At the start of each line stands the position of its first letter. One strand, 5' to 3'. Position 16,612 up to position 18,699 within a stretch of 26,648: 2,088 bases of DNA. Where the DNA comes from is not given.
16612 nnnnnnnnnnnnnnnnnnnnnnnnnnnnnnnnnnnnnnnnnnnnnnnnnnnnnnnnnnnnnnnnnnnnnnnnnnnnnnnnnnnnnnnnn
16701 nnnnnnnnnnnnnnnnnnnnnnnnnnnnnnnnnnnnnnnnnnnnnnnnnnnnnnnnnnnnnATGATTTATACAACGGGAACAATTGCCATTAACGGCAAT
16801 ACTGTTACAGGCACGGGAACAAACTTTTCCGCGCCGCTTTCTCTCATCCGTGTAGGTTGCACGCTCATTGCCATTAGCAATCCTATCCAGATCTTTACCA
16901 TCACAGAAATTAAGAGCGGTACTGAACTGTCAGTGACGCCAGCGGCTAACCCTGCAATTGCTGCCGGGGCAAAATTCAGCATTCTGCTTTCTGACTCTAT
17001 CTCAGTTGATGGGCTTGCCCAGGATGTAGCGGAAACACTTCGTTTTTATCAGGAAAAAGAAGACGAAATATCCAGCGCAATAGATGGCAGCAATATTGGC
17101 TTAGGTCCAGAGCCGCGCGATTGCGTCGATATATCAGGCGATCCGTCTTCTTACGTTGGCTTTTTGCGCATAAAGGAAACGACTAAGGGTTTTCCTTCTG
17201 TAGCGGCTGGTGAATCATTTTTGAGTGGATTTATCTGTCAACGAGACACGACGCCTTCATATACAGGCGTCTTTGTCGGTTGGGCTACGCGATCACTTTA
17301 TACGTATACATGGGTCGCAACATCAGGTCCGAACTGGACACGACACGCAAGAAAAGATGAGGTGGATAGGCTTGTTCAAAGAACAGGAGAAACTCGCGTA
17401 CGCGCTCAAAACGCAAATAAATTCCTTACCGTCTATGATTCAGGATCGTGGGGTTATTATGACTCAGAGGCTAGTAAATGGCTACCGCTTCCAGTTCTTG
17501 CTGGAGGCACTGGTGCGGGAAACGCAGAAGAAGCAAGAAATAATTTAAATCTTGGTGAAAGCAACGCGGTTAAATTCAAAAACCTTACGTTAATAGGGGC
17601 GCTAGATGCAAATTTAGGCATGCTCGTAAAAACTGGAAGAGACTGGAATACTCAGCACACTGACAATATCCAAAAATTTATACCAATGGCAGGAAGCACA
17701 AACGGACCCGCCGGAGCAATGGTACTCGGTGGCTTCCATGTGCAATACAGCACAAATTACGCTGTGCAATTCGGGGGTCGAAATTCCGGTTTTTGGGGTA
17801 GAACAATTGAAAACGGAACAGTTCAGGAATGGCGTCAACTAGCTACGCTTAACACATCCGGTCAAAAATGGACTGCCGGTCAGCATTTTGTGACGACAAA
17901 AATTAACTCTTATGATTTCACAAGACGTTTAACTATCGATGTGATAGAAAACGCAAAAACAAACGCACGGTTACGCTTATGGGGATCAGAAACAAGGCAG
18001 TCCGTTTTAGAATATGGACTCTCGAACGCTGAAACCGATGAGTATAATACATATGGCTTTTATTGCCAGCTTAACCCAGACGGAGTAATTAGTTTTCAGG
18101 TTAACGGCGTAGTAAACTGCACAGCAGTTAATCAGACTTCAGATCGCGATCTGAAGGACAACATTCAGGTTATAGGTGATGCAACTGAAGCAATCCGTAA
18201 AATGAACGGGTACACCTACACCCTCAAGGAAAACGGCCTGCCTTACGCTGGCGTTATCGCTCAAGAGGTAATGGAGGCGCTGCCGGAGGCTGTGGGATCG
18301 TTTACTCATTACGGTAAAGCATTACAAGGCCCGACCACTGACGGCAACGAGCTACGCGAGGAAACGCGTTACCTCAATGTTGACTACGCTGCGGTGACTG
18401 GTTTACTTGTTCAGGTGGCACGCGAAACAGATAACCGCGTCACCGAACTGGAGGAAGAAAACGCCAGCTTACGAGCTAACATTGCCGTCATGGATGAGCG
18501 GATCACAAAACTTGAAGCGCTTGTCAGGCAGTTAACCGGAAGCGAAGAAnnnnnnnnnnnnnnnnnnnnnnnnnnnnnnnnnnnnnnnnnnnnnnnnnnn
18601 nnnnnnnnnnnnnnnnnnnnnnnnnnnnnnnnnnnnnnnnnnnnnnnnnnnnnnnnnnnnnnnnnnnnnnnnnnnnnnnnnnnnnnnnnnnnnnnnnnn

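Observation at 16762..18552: Tail fibre with an S74-type self-cleaving chaperone domain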

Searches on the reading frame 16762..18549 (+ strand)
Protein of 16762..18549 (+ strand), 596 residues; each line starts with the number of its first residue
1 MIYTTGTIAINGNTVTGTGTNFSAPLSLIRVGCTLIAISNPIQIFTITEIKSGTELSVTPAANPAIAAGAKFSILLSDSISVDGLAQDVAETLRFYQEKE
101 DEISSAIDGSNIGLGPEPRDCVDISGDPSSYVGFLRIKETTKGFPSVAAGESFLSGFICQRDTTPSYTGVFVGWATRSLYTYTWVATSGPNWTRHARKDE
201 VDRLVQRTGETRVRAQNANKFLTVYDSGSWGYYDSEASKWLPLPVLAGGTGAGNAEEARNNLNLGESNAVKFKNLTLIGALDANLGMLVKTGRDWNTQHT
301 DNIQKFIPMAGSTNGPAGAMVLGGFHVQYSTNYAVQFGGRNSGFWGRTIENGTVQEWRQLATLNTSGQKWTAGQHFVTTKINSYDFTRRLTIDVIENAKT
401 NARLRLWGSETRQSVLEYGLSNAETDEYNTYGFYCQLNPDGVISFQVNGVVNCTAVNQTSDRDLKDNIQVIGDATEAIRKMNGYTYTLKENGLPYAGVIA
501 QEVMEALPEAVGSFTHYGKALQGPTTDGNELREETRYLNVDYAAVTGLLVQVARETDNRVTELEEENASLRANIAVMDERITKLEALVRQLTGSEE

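Call 3: search_protein_families(library=pfam, proteins=[window:16762-18549:+], max_evalue=0.01)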
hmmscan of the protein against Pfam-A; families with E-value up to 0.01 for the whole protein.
window:16762-18549:+ (596 aa): 1 family
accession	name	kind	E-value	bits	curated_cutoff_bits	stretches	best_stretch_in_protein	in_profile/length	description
PF13884.11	Peptidase_S74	-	1.5e-14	54.4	22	1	460-511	1-57/58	Chaperone of endosialidase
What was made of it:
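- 18139..18549 (+): S74 intramolecular chaperone domain, aa 460-596 (137 aa, 15.2 kDa); catalytic S460 (nt 18139-18141) and K465 (nt 18154-18156). Pfam PF13884 on aa 460-511, profile positions 1-57 of 58, E 1.5e-14 (call 3).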

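Call 4: search_protein_families(library=phrogs, proteins=[window:16762-18549:+], max_evalue=0.001)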
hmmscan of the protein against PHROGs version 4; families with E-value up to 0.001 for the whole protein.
window:16762-18549:+ (596 aa): 34 families (the best 25 are shown)
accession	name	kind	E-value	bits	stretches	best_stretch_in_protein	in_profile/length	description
phrog_6578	-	tail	1e-156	524.7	3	396-586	1022-1206/1210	tail fiber protein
phrog_4563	-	tail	7.2e-67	227.1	1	378-578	151-340/346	tail fiber protein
phrog_5481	-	tail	2e-55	189.8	3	326-585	799-1038/1043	tail fiber protein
phrog_1980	-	tail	2.4e-54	186.4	2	1-111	4-112/449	tail fiber protein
phrog_1591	-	tail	1.1e-49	171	1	1-379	2-313/484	tail fiber protein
phrog_5668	-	tail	2.4e-44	152.5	1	340-574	1369-1565/1567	tail fiber protein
phrog_14572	-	tail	9.9e-39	134.6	1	362-575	266-478/484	tail fiber protein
phrog_12714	-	unknown function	3.3e-29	102.9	1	1-101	4-106/568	-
phrog_24092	-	tail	4.3e-28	98.9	1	2-108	3-110/939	tail fiber protein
phrog_24159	-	tail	1.2e-24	87.6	1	5-108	6-109/972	tail fiber protein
phrog_38670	-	tail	7.1e-20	71.2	1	5-108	6-109/1280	tail fiber protein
phrog_1699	-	tail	3.5e-18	66.6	1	355-570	823-994/1000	long tail fiber protein distal subunit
phrog_11011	-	tail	1.5e-17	63.8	1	319-574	1037-1284/1291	long tail fiber protein distal subunit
phrog_10316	-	tail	3.3e-15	55.7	1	440-565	1358-1468/1471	tail fiber protein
phrog_18186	-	tail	8.3e-15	55.5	1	445-511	472-538/582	baseplate wedge subunit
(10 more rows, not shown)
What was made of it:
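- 16762..18552 (+): Side tail fibre gene, 596 aa (64.9 kDa precursor), stop codon included. PHROG tail-fibre families, best phrog_6578 at E 1e-156 (call 4).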

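Call 5: search_solved_structures(query=window:16762-18549:+, max_evalue=1, show_alignments=3)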
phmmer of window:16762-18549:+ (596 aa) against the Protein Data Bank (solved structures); distinct sequences matched with E-value up to 1: 6.
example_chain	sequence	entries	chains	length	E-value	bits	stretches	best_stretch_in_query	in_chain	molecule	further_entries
7vyv_A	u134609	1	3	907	2.3e-22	82.3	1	3-108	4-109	Depolymerase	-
7vz3_A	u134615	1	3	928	2.3e-22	82.2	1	3-108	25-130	Depolymerase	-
7lzj_A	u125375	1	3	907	2e-21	79.1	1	3-108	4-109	Depolymerase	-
6f45_A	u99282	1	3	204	0.0019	19.8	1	437-512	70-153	Long tail fiber distal subunit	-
9tlt_A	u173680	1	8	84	0.22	13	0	552-586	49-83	Sc-apCC-2-KLHL20-4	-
7dc3_A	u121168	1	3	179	0.63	11.5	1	492-565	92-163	Isoform 2 of Myelin regulatory factor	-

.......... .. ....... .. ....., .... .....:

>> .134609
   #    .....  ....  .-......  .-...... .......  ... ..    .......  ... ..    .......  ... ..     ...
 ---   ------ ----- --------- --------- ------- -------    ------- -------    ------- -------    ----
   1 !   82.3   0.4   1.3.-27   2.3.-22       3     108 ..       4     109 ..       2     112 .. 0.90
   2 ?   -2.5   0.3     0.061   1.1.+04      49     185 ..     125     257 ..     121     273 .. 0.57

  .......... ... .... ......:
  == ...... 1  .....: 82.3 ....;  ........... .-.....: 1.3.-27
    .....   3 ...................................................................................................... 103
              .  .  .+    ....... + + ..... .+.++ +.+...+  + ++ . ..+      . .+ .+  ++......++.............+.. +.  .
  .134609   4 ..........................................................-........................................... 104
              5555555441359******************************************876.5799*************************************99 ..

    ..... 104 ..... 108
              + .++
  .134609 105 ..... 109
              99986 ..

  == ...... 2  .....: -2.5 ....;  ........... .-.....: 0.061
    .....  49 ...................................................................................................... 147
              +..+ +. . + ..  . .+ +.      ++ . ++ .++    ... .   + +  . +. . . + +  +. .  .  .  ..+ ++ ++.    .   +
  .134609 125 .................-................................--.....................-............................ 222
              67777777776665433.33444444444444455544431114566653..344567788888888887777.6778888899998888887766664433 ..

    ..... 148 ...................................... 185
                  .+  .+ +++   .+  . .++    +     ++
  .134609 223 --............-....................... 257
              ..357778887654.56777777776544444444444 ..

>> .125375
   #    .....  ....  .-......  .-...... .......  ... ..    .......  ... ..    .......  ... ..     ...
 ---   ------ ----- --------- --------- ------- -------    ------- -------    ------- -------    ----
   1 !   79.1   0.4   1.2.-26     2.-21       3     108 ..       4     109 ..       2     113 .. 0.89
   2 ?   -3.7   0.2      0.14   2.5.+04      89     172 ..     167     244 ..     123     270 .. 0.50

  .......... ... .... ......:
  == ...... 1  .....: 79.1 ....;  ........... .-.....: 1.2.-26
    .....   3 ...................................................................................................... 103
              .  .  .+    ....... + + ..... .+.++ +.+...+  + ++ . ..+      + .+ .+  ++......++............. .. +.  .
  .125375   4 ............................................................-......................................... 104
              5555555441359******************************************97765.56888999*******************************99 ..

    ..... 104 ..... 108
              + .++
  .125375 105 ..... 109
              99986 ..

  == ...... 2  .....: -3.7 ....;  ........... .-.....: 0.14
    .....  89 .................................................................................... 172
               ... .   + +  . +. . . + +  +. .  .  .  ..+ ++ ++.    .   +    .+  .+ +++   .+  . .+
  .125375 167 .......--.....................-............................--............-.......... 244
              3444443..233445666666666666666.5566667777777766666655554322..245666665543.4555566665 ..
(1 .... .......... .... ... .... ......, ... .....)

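Call 11: search_protein_families(library=ncbifam, proteins=[window:16762-18549:+], max_evalue=0.01)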
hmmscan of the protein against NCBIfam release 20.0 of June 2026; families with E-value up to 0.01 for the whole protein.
window:16762-18549:+ (596 aa): 0 families

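Call 21: find_homologous_proteins(query=window:16762-18549:+, max_evalue=0.00001)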
Query window:16762-18549:+ (596 aa): 2393 proteins with E <= 0.00001 among 8000 candidates; the best 120 are listed.
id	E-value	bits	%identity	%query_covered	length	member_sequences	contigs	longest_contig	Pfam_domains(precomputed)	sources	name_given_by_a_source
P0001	0.0e+0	1345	100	100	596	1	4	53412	PF13884.12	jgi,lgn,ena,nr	jgi:hypothetical protein|nr:MAG TPA: tail protein [Caudoviricetes sp.]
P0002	0.0e+0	1302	86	70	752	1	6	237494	PF13884.12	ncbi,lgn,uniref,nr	ncbi:L-shaped tail fiber protein [Escherichia coli]|uniref:pyocin knob domain-containing S74 family 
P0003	0.0e+0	1235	85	70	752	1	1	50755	PF13884.12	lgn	-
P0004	0.0e+0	1232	94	63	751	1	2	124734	PF13884.12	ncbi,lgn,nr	ncbi:TPA: tail fiber domain-containing protein [Escherichia coli]|nr:tail fiber domain-containing pr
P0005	0.0e+0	1225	93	63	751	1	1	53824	PF13884.12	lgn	-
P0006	0.0e+0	1218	85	69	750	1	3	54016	PF13884.12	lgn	-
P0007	0.0e+0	1117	87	55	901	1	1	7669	PF13884.12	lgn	-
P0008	0.0e+0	1056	93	45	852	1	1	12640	PF13884.12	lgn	-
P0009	0.0e+0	1055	88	46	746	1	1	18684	PF13884.12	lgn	-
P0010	0.0e+0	1048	90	45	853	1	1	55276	PF13884.12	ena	-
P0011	0.0e+0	1038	91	45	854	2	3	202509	PF13884.12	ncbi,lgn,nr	ncbi:TPA: tail fiber domain-containing protein [Escherichia coli]|nr:tail fiber domain-containing pr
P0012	0.0e+0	1032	92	44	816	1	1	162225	PF13884.12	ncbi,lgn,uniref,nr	ncbi:pyocin knob domain-containing S74 family peptidase [Escherichia coli]|uniref:pyocin knob domain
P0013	0.0e+0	1011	92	45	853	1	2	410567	PF13884.12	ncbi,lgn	-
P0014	3.8e-298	1008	92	45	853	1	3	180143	PF13884.12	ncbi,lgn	ncbi:tail fiber domain-containing protein [Escherichia coli]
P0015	1.6e-295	999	63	70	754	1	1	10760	PF13884.12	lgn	-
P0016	7.3e-294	994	90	45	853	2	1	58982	PF13884.12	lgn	-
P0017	1.1e-293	993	90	45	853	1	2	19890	PF13884.12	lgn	-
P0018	4.2e-293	991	91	45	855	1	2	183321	PF13884.12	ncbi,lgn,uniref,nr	ncbi:tail fiber domain-containing protein [Escherichia coli]|uniref:tail fiber domain-containing pro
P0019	5.3e-293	991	91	45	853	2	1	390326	PF13884.12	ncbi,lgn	ncbi:TPA: tail fiber domain-containing protein [Escherichia coli]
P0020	1.2e-292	989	92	45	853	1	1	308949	PF13884.12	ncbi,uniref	ncbi:tail fiber domain-containing protein [Escherichia coli]|uniref:tail fiber domain-containing pro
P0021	1.4e-292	989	89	45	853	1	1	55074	PF13884.12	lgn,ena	-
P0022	1.8e-292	989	91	45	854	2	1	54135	PF13884.12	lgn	-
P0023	3.5e-292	988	90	46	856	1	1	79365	PF13884.12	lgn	-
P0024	5.7e-292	987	89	45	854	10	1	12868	PF13884.12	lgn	-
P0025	7.8e-292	987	76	100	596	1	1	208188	PF13884.12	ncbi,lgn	ncbi:TPA: tail fiber domain-containing protein [Escherichia coli]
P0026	1.5e-291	986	89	45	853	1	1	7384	PF13884.12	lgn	-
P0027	7.4e-291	984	91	45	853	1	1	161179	PF13884.12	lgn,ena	-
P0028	8.0e-291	984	92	45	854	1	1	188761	PF13884.12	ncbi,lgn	ncbi:tail fiber domain-containing protein [Escherichia coli]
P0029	7.6e-290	980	90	45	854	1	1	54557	PF13884.12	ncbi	ncbi:hypothetical protein mEp044_112 [Escherichia phage mEp044]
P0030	1.5e-289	979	88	45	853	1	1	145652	PF13884.12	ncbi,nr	ncbi:tail fiber domain-containing protein [Escherichia coli]|nr:tail fiber domain-containing protein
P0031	2.0e-289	979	89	45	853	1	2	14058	PF13884.12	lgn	-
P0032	2.1e-289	979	89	45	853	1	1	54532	PF13884.12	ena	-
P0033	2.8e-289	978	90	45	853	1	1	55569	PF13884.12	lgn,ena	-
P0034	5.5e-289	977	89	45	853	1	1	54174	PF13884.12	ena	-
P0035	8.9e-289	977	89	45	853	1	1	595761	PF13884.12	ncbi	ncbi:tail fiber domain-containing protein [Escherichia coli]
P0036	3.1e-288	975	90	45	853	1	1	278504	PF13884.12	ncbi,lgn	ncbi:tail fiber domain-containing protein [Escherichia coli]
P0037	5.4e-288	974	89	45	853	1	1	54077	PF13884.12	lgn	-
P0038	1.7e-287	972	93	44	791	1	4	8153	PF13884.12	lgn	-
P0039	2.9e-287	972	90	45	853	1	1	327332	PF13884.12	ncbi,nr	ncbi:tail fiber domain-containing protein [Escherichia coli]|nr:tail fiber domain-containing protein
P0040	1.0e-286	970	87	48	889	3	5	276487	PF13884.12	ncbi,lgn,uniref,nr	ncbi:tail fiber domain-containing protein [Escherichia coli]|uniref:tail fiber domain-containing pro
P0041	1.4e-285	966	92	45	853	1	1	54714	PF13884.12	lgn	-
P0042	4.4e-285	965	92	44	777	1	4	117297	PF13884.12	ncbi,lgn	ncbi:TPA: tail fiber domain-containing protein [Escherichia coli]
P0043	1.9e-281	953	74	100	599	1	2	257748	PF13884.12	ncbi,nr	ncbi:tail fiber domain-containing protein [Escherichia coli]|nr:tail fiber domain-containing protein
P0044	3.0e-281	952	92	45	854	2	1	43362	PF13884.12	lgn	-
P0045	2.3e-280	949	92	45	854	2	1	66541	PF13884.12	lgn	-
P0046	2.0e-279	946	87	45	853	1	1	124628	PF13884.12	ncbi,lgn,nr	ncbi:TPA: tail fiber domain-containing protein [Escherichia coli]|nr:tail fiber domain-containing pr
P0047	6.5e-279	944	93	44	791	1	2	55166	PF13884.12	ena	-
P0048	8.4e-279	944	89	46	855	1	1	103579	PF13884.12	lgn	-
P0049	1.6e-278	943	91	45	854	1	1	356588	PF13884.12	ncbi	ncbi:tail fiber domain-containing protein [Escherichia coli]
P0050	5.0e-278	941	92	45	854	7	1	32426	PF13884.12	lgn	-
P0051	6.8e-278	941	91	45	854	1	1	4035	PF13884.12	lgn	-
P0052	2.8e-277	939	90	45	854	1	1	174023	PF13884.12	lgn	-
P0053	1.7e-276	936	90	45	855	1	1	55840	PF13884.12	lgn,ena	-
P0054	1.9e-276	936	91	45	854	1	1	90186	PF13884.12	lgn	-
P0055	4.7e-276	935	60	68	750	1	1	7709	PF13884.12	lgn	-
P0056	7.1e-276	934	88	44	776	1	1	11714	PF13884.12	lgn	-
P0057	9.5e-276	934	92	45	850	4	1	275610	PF13884.12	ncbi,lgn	ncbi:tail fiber domain-containing protein [Escherichia coli]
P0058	1.1e-274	930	83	44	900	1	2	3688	PF13884.12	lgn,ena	-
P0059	4.5e-274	928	91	45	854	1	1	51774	PF13884.12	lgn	-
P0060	7.6e-274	927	91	45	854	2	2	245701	PF13884.12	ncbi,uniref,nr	ncbi:tail fiber domain-containing protein [Escherichia coli]|uniref:tail fiber domain-containing pro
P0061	4.3e-271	918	91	45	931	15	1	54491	PF13884.12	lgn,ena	-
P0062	6.6e-270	914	81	57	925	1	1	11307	PF13884.12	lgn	-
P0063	8.1e-270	914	92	44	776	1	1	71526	PF13884.12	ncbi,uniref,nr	ncbi:tail fiber domain-containing protein [Escherichia coli]|uniref:tail fiber domain-containing pro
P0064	1.0e-269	914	83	44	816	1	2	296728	PF13884.12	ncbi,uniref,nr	ncbi:pyocin knob domain-containing S74 family peptidase [Escherichia coli]|uniref:pyocin knob domain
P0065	1.2e-269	914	79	48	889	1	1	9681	PF13884.12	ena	-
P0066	1.4e-269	913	84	44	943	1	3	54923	PF13884.12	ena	-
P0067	3.4e-269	912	89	45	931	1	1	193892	PF13884.12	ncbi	-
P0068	6.8e-268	908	81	44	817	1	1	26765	PF13884.12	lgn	-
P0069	2.4e-267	906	89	45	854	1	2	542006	PF13884.12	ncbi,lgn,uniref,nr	ncbi:tail fiber domain-containing protein [Escherichia coli]|uniref:tail fiber domain-containing pro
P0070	2.4e-267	906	89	45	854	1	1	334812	PF13884.12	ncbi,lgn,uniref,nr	ncbi:tail fiber domain-containing protein [Escherichia coli]|uniref:tail fiber domain-containing pro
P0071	1.8e-266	903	84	44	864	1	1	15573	PF13884.12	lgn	-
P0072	2.6e-266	903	76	61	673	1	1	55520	PF13884.12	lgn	-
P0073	2.4e-265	899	60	100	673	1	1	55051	PF13884.12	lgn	-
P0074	6.7e-265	898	64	57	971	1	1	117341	PF13884.12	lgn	-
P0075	1.6e-264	897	82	44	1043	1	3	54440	PF13884.12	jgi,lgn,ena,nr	jgi:hypothetical protein|nr:MAG TPA_asm: tail protein [Caudoviricetes sp.]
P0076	3.6e-264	896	65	57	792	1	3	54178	PF13884.12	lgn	-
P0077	2.6e-263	893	76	61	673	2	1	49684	PF13884.12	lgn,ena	-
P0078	3.6e-263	892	64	57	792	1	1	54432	PF13884.12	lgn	-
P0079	1.4e-261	887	79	48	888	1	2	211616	PF13884.12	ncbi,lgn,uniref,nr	ncbi:tail fiber domain-containing protein [Escherichia coli]|uniref:tail fiber domain-containing pro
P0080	6.8e-261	885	83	44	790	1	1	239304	PF13884.12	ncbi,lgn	ncbi:TPA: tail fiber domain-containing protein [Escherichia coli]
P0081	1.5e-259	880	83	45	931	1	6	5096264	PF13884.12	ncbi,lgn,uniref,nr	ncbi:tail fiber domain-containing protein [Escherichia coli]|uniref:tail fiber domain-containing pro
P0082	3.4e-258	876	75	61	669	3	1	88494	PF13884.12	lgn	-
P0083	2.6e-256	870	73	35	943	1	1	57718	PF13884.12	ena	-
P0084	1.9e-254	863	94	44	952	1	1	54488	PF13884.12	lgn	-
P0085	1.9e-253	860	68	55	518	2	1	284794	PF13884.12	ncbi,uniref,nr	ncbi:tail fiber domain-containing protein [Escherichia coli]|uniref:tail fiber domain-containing pro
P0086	1.6e-249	847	75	35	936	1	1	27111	PF13884.12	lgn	-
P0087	1.7e-249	847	68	55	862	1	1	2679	PF13884.12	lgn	-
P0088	2.5e-248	843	67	57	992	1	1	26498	PF13884.12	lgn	-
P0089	1.2e-247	841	74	35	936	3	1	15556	PF13884.12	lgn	-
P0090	1.4e-245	834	71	35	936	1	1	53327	PF13884.12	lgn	-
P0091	4.2e-245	833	69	55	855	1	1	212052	PF13884.12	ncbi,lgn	ncbi:tail fiber domain-containing protein [Escherichia coli]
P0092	2.4e-240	817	64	57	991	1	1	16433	PF13884.12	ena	-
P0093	1.0e-237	808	64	57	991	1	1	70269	PF13884.12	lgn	-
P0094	2.6e-235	800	64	53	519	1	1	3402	PF13884.12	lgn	-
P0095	3.0e-235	800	82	44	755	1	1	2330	PF13884.12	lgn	-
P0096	4.9e-235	799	70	55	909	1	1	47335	PF13884.12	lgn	-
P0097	6.5e-234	796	64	57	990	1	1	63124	PF13884.12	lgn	-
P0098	6.9e-234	796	63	55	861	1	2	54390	PF13884.12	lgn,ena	-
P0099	8.9e-234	795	82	44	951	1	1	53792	PF13884.12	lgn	-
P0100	2.1e-233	794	65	57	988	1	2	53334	PF13884.12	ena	-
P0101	2.3e-233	794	65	57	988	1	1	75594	PF13884.12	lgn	-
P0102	4.4e-233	793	63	55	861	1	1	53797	PF13884.12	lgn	-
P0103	5.0e-233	793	65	57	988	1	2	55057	PF13884.12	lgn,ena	-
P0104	6.4e-233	792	65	57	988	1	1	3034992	PF13884.12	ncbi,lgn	-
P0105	6.2e-232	789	63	55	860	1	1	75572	PF13884.12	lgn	-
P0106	7.2e-231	786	72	35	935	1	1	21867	PF13884.12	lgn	-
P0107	1.9e-230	784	64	57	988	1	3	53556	PF13884.12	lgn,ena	-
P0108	5.1e-230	783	66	57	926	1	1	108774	PF13884.12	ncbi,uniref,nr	ncbi:tail fiber domain-containing protein [Escherichia coli]|uniref:tail fiber domain-containing pro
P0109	9.8e-230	782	84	44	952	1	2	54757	PF13884.12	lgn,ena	-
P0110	1.9e-229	781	65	53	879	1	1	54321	PF13884.12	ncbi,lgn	ncbi:TPA: tail fiber domain-containing protein [Escherichia coli]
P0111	3.3e-229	780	75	35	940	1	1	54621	PF13884.12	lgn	-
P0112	4.9e-229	780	62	100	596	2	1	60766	PF13884.12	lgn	-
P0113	1.1e-228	778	64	57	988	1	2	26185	PF13884.12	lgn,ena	-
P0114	1.4e-228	778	64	57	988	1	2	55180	PF13884.12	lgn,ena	-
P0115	3.2e-228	777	69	45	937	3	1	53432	PF13884.12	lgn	-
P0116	1.2e-227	775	65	57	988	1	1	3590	PF13884.12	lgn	-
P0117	2.0e-227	774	63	57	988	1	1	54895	PF13884.12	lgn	-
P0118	3.2e-227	774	60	56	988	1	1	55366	PF13884.12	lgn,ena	-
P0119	3.7e-227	773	83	44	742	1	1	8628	PF13884.12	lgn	-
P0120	3.3e-226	770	67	52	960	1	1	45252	PF13884.12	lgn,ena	-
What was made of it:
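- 16762..18552 (+): 100% identical public protein P0001, 'tail protein [Caudoviricetes sp.]' (call 21).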

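Call 46: predict_structure(alignment_id=A2)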
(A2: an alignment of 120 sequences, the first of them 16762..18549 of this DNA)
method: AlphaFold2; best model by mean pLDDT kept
length: 596 residues; sequences in the alignment: 120
mean_pLDDT: 67.8   pTM: 0.30
mean pLDDT of the five models: 67.8, 67.1, 66.7, 65.9, 65.9
residues with pLDDT >= 90: 65; 70-90: 226; 50-70: 180; < 50: 125
segments of 3 or more residues with pLDDT < 50: 1-5, 22-28, 77-86, 268-290, 478-548
pLDDT, mean of each block of 10 residues (from residue 1): 51 62 48 65 70 68 58 51 49 60 53 73 90 91 91 92 87 88 92 73 70 76 73 76 70 69 56 45 42 68 61 73 69 80 83 84 59 74 87 85 88 90 82 90 89 73 56 52 35 35 39 42 43 41 45 58 75 82 80 58
secondary structure, 60 per line:
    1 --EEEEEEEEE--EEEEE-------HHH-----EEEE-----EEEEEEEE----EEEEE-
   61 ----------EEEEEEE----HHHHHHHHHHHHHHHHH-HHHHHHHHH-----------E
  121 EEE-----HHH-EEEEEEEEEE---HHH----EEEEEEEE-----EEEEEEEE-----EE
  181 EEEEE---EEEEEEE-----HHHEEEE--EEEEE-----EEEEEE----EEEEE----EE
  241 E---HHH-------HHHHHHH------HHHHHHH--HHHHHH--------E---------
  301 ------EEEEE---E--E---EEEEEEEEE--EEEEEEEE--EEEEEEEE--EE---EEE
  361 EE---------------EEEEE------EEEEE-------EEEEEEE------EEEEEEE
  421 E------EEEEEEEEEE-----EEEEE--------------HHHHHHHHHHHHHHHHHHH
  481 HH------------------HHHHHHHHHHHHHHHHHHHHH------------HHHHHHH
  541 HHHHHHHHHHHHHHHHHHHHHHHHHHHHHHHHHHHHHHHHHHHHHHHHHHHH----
elements in order: E3-11 E14-18 E34-37 E43-50 E55-59 E71-77 H82-98 H100-108 E120-123 E133-142 E153-160 E166-173 E179-185 E189-195 E204-207 E210-214 E220-225 E230-234 E239-241 H255-261 H268-274 H277-282 E307-311 E322-330 E333-340 E343-350 E358-362 E378-382 E389-393 E401-407 E414-421 E428-437 E443-447 H462-482 H501-521 H534-592
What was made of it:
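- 17086..17547 (+): Proximal beta-rich domain, aa 109-262. AlphaFold pLDDT about 90 for aa 120-200 (call 46).
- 18439..18534 (+): C-terminal coiled coil, aa 560-591, about 4.5 heptads. Helix 534-592 in the AlphaFold model, pLDDT 75-82 over aa 560-590 (call 46).
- On Peptidase_S74 / intramolecular chaperone auto-processing domain (Pfam PF13884): The monomer AlphaFold model has pLDDT 35-45 over aa 478-548 (call 46).
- The monomer AlphaFold model of the S74 part is poor, with pLDDT 35-45 for aa 478-548 (call 46), so the fold of that domain was not confirmed structurally.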
